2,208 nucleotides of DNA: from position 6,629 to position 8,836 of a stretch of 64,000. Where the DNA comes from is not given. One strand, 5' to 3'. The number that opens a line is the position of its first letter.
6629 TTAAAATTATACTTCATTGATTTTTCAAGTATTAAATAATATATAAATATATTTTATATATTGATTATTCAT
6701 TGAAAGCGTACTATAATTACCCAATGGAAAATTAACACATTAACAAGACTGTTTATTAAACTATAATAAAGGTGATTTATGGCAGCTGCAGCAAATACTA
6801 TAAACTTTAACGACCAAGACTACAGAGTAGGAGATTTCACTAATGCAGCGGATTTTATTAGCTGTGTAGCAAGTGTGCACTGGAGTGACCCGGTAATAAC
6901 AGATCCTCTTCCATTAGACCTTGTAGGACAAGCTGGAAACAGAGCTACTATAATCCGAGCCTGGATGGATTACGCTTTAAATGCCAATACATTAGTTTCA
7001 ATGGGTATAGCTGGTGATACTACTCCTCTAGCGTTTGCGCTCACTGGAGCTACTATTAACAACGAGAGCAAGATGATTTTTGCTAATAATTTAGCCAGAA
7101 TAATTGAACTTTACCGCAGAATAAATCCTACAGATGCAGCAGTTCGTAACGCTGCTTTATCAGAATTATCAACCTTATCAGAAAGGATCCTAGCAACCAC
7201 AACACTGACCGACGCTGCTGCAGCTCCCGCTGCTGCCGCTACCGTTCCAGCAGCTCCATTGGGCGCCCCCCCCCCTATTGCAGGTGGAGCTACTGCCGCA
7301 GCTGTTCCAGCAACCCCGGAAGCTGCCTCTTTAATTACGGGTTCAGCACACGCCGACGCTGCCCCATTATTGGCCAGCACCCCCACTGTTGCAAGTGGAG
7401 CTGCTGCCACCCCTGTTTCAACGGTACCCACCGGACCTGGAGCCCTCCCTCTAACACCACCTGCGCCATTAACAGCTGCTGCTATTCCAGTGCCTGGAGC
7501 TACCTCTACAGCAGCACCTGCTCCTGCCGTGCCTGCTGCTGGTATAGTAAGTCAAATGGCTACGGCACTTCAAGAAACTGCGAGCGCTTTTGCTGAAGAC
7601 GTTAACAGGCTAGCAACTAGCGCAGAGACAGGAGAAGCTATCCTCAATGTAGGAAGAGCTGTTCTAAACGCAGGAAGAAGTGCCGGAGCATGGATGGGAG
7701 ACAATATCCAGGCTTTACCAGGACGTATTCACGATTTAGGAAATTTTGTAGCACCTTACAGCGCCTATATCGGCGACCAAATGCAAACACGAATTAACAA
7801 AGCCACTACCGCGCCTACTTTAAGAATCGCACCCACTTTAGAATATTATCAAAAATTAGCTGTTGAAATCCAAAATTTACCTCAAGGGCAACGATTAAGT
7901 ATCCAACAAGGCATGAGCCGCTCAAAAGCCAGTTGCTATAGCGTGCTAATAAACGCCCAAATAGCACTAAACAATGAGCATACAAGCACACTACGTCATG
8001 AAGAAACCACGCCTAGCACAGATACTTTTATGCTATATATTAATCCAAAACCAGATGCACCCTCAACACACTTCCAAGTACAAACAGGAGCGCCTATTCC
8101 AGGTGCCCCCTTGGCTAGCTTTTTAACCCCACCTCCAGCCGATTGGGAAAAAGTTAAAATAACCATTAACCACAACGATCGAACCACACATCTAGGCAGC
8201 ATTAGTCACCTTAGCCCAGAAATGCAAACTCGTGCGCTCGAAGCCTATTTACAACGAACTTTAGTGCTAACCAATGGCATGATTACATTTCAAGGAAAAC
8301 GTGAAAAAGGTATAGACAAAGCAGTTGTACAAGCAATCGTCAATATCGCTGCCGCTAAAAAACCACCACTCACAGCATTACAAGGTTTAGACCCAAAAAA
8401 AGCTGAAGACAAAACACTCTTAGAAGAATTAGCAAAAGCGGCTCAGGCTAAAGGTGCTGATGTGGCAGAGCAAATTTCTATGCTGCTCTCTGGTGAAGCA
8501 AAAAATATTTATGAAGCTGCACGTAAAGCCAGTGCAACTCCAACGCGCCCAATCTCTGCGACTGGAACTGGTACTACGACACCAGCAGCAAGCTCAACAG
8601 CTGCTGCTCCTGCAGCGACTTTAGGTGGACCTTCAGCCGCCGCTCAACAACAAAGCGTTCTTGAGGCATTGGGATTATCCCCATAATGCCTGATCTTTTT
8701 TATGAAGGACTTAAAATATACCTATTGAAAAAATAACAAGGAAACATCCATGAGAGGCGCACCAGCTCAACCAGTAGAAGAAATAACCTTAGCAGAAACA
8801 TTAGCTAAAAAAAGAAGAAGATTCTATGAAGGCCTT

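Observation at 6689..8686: Upstream partner gene shares one copy of the same module and carries a 130-aa Ala/Pro tract; the two genes form an operon behind a near-consensus promoter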

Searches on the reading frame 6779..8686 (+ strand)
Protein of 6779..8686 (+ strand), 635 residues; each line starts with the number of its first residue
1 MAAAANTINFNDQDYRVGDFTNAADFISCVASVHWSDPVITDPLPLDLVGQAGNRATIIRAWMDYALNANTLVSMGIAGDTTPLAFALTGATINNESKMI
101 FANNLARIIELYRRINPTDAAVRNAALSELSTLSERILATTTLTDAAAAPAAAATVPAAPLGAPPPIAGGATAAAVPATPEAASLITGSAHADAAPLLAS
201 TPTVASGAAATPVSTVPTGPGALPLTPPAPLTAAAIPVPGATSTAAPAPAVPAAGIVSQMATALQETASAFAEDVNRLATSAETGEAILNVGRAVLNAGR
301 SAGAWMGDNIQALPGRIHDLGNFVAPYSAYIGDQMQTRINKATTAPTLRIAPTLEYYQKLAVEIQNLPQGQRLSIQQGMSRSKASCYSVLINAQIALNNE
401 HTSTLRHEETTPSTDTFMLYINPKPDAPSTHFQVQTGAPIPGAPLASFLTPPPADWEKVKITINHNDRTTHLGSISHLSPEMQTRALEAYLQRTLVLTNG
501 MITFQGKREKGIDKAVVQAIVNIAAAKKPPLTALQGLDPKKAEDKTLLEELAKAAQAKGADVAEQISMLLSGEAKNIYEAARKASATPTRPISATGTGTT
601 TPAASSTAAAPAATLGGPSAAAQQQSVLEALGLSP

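Call 4: search_protein_families(library=pfam, proteins=[window:6779-8686:+], max_evalue=1)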
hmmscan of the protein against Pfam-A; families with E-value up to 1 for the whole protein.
window:6779-8686:+ (635 aa): 0 families

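Call 5: search_protein_families(library=ncbifam, proteins=[window:6779-8686:+], max_evalue=1)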
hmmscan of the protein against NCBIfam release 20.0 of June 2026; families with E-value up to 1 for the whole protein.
window:6779-8686:+ (635 aa): 0 families

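Call 8: find_homologous_proteins(query=window:6779-8686:+)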
Query window:6779-8686:+ (635 aa): 1 proteins with E <= 0.001 among 8000 candidates.
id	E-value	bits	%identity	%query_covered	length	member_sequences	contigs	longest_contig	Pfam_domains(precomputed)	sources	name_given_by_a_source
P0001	0.0e+0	1192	100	90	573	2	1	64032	-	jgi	jgi:hypothetical protein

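Call 13: list_cluster_members(proteins=[P0001, P0002])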
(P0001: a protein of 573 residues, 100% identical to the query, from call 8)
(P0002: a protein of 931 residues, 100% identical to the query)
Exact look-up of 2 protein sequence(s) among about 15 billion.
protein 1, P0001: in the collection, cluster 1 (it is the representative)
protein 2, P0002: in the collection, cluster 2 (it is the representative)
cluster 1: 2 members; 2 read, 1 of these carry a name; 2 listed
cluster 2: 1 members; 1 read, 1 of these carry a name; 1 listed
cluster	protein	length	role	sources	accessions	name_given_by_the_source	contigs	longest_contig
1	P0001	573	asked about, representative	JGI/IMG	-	hypothetical protein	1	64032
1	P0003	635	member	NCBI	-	-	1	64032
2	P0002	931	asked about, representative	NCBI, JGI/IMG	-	hypothetical protein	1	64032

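Call 19: find_encoding_contigs(protein=P0001, flank=2000, max_places=3)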
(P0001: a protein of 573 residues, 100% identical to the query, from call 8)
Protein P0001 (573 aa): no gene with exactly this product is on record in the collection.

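Call 27: search_solved_structures(query=window:6779-8686:+, max_evalue=10)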
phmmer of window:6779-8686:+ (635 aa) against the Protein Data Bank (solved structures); distinct sequences matched with E-value up to 10: 2.
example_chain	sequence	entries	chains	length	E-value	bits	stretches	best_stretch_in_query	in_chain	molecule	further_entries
9mnw_A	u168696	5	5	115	0.45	12.4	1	17-100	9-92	Mitochondrial pyruvate carrier 1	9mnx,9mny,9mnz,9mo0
8yw6_A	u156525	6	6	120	0.53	12.2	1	17-100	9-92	Mitochondrial pyruvate carrier 1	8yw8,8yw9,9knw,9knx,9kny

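Call 52: predict_structure(alignment_id=A2)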
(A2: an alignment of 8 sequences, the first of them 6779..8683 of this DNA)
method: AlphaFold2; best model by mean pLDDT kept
length: 635 residues; sequences in the alignment: 8
mean_pLDDT: 52.5   pTM: 0.37
mean pLDDT of the five models: 52.5, 51.1, 49.2, 48.8, 46.3
residues with pLDDT >= 90: 44; 70-90: 68; 50-70: 193; < 50: 330
segments of 3 or more residues with pLDDT < 50: 1-5, 33-53, 55-104, 136-159, 161-163, 167-201, 203-223, 231-254, 263-265, 272-283, 316-321, 323-329, 341-382, 427-449, 500-510, 598-603, 607-610
pLDDT, mean of each block of 10 residues (from residue 1): 46 62 57 42 36 44 43 30 27 42 52 53 58 47 36 35 39 34 29 31 31 36 41 35 38 50 49 47 49 56 56 49 48 50 34 40 41 36 53 60 77 76 57 37 39 77 61 57 64 58 40 78 77 84 91 95 93 95 82 51 47 52 70 62
secondary structure, 60 per line:
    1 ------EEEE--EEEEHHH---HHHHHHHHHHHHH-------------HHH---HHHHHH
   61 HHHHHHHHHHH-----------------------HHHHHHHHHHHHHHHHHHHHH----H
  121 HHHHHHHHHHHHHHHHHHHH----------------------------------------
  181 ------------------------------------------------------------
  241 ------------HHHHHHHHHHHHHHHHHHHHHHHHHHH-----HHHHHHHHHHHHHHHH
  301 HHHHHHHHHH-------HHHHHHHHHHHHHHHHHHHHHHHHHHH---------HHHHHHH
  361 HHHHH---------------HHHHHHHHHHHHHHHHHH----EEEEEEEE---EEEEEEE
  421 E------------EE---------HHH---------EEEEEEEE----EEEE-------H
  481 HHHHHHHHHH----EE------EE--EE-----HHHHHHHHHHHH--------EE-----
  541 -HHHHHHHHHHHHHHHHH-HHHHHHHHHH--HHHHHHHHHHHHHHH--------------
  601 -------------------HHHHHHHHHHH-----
elements in order (helices of 4 or more, strands of 3 or more residues): E7-10 E13-16 H23-35 H55-71 H95-115 H120-140 H253-279 H285-310 H318-344 H354-365 H381-398 E403-410 E414-421 E457-464 E469-472 H480-490 H514-525 H542-558 H560-569 H572-586 H620-630

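Call 67: search_dna_similar(query=window:6779-8683:+, collection=plasmids, mode=protein, max_evalue=0.01, max_rows=10)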
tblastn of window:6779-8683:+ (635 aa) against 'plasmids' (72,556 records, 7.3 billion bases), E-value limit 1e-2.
No match.

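Call 75: fold_search(model_id=the predicted structure, library=pdb)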
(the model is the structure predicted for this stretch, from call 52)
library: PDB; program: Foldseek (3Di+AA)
matches with E <= 10: 457; with E <= 0.001: 0
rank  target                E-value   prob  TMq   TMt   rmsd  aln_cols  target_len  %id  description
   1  6y2s_B                1.8e-01  0.41  0.11  0.18  11.4       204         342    8  Escherichia coli R318A RnlA endoribonuclease (single alanine mutant of RnlA) (released 2021-03-31)
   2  6y2q_A                2.0e-01  0.57  0.12  0.19  11.2       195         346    7  Escherichia coli RnlA endoribonuclease (released 2021-05-12)
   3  6y2r_A                2.2e-01  0.51  0.11  0.18  10.8       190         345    8  Escherichia coli R255A RnlA endoribonuclease (single alanine mutant of RnlA) (released 2021-05-12)
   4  6y2s_A                2.2e-01  0.35  0.10  0.17  10.7       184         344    9  Escherichia coli R318A RnlA endoribonuclease (single alanine mutant of RnlA) (released 2021-03-31)
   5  6yvv_A                3.4e-01  0.09  0.09  0.11  24.5       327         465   13  Condensin complex from S.cerevisiae ATP-free apo bridged state (released 2020-07-15)
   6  7aex                  4.0e-01  0.33  0.11  0.23  11.7       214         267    7  NRD-HEPN domains (N-terminal truncation) of Escherichia coli RnlA endoribonuclease (released 2021-06-09)
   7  6ojy_B                4.2e-01  0.10  0.11  0.17  17.4       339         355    9  Methylated PilT4 from Geobacter metallireducens bound to sulfate: C3ocococ conformation (released 2019-11-20)
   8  4ola_A                4.2e-01  0.08  0.08  0.07  13.7       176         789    8  Crystal Structure of Human Argonaute2 (released 2014-02-05)
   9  5j5k                  4.4e-01  0.13  0.07  0.20  16.2       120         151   14  CRYSTAL STRUCTURE OF AFMP4P IN COMPLEX WITH PALMITIC ACID (released 2017-04-05)
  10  6y2r_B                4.9e-01  0.20  0.11  0.17  12.9       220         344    8  Escherichia coli R255A RnlA endoribonuclease (single alanine mutant of RnlA) (released 2021-05-12)
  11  5wea_A                6.1e-01  0.04  0.07  0.06  13.3       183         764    8  Human Argonaute2 Helix-7 Mutant (released 2017-11-22)
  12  8zdb_p                7.6e-01  0.04  0.08  0.12  27.6       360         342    9  Cryo-EM structure of the human ubiquitylated 40S ribosome with RIOK3 (released 2025-02-12)
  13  9r2l_B                8.0e-01  0.11  0.09  0.27  15.1       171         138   10  De novo designed N37 protein fold (released 2025-05-14)
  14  9r2l_H                9.4e-01  0.09  0.08  0.26  15.5       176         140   10  De novo designed N37 protein fold (released 2025-05-14)
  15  7uwe_C                9.4e-01  0.04  0.06  0.16  17.1       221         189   11  CryoEM Structure of E. coli Transcription-Coupled Ribonucleotide Excision Repair (TC-RER) complex (released 2023-05-31)
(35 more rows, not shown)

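Call 80: search_protein_families(library=padloc, proteins=[window:6779-8686:+], max_evalue=0.1)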
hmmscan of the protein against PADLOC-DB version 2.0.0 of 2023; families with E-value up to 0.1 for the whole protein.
window:6779-8686:+ (635 aa): 0 families

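Call 81: search_protein_families(library=phrogs, proteins=[window:6779-8686:+], max_evalue=0.1)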
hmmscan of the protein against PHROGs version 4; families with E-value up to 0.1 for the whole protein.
window:6779-8686:+ (635 aa): 1 family
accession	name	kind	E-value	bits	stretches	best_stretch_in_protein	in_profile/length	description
phrog_4622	-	unknown function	0.041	15.2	1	6-34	23-51/68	-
